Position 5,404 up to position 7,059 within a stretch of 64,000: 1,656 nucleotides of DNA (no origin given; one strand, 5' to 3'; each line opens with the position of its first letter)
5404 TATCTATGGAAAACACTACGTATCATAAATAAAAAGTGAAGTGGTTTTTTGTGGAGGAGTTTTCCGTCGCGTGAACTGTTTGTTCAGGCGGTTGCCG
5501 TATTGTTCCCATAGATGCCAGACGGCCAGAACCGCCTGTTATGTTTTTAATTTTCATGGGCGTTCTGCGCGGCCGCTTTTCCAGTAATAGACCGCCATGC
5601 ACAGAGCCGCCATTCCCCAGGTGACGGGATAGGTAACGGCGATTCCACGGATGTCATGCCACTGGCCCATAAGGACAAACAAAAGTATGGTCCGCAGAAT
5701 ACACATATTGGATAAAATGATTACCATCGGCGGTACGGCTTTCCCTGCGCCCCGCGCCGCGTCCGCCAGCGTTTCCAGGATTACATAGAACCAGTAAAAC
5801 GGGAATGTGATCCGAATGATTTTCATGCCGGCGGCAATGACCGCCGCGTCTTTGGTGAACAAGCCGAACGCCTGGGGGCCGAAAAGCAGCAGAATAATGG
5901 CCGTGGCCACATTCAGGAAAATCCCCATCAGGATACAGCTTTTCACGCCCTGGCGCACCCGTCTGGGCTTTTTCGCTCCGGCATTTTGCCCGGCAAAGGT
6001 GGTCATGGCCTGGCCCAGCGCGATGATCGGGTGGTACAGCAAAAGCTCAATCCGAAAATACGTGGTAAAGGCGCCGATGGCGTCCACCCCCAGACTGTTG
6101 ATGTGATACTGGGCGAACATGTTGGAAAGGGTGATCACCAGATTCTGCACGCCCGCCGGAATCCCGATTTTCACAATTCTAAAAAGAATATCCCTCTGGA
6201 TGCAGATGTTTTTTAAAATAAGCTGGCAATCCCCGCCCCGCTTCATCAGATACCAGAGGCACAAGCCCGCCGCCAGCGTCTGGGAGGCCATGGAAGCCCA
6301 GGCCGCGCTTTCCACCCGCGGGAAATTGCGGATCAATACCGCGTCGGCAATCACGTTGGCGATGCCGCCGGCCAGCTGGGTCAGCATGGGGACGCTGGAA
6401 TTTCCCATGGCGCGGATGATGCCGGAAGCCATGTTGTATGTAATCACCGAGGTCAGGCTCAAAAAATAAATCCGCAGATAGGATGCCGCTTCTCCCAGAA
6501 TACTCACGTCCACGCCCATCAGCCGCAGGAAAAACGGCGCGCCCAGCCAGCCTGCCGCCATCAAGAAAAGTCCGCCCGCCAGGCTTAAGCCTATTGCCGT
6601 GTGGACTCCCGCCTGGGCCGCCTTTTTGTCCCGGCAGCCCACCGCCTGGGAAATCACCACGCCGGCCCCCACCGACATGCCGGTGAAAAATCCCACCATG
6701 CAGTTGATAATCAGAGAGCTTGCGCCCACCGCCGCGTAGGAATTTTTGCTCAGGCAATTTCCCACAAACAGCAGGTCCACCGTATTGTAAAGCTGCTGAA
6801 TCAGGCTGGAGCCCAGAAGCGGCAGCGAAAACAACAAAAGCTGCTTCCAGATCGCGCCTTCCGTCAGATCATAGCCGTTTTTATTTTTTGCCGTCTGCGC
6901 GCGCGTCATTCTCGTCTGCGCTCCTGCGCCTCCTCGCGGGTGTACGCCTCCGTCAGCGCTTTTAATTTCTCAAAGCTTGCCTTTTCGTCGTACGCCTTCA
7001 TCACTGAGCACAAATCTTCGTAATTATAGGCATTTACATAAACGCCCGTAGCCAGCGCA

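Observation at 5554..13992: B12-riboswitch operon built from a family-5 (Opp/Nik-type) importer, an extra lipoprotein and a MATE exporter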

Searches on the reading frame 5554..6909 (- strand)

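Call 5: search_protein_families(library=pfam, proteins=[window:5554-6909:-])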
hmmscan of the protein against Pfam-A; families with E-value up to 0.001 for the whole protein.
window:5554-6909:- (451 aa): 1 family
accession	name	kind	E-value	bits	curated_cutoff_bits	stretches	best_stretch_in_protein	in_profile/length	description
PF01554.23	MatE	-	4.1e-52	176.6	24.9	2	251-411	1-160/161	MatE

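Call 6: search_protein_families(library=ncbifam, proteins=[window:5554-6909:-])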
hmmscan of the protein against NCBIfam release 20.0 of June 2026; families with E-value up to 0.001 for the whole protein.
window:5554-6909:- (451 aa): 9 families
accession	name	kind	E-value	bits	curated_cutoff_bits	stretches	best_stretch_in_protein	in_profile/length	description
TIGR00797.1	matE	subfamily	6.5e-59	199.8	147.4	1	30-421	1-393/396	MATE family efflux transporter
NF041801.1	MATE_SolL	equivalog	2.1e-30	105.9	780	1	9-441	7-445/458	solanimycin export family MATE transporter SolL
NF007130.1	PRK09575.1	equivalog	7.6e-25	88.1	445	1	19-444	3-429/435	MATE family efflux transporter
NF000131.1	MATE_multi_MepA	equivalog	1.8e-23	83.5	850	1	9-415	3-411/451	multidrug efflux MATE transporter MepA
NF052396.1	MATE_WgkD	equivalog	5.5e-21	75.1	510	1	22-436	3-417/428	tryglysin-associated MATE efflux transporter WgkD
NF007562.1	PRK10189.1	equivalog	3.9e-16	58.9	465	1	20-413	25-427/470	EmmdR/YeeO family multidrug/toxin efflux MATE transporter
NF001214.0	PRK00187.1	equivalog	6.2e-09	35.3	449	1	23-441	11-438/464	NorM family multidrug efflux MATE transporter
NF041358.1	GntT_guanitoxin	equivalog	2.6e-05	23.4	525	1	34-360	25-353/438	guanitoxin biosynthesis MATE family efflux transporter GntT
NF000217.1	MATE_multi_FepA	equivalog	5.2e-05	22.5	900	1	20-442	13-435/443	multidrug efflux MATE transporter FepA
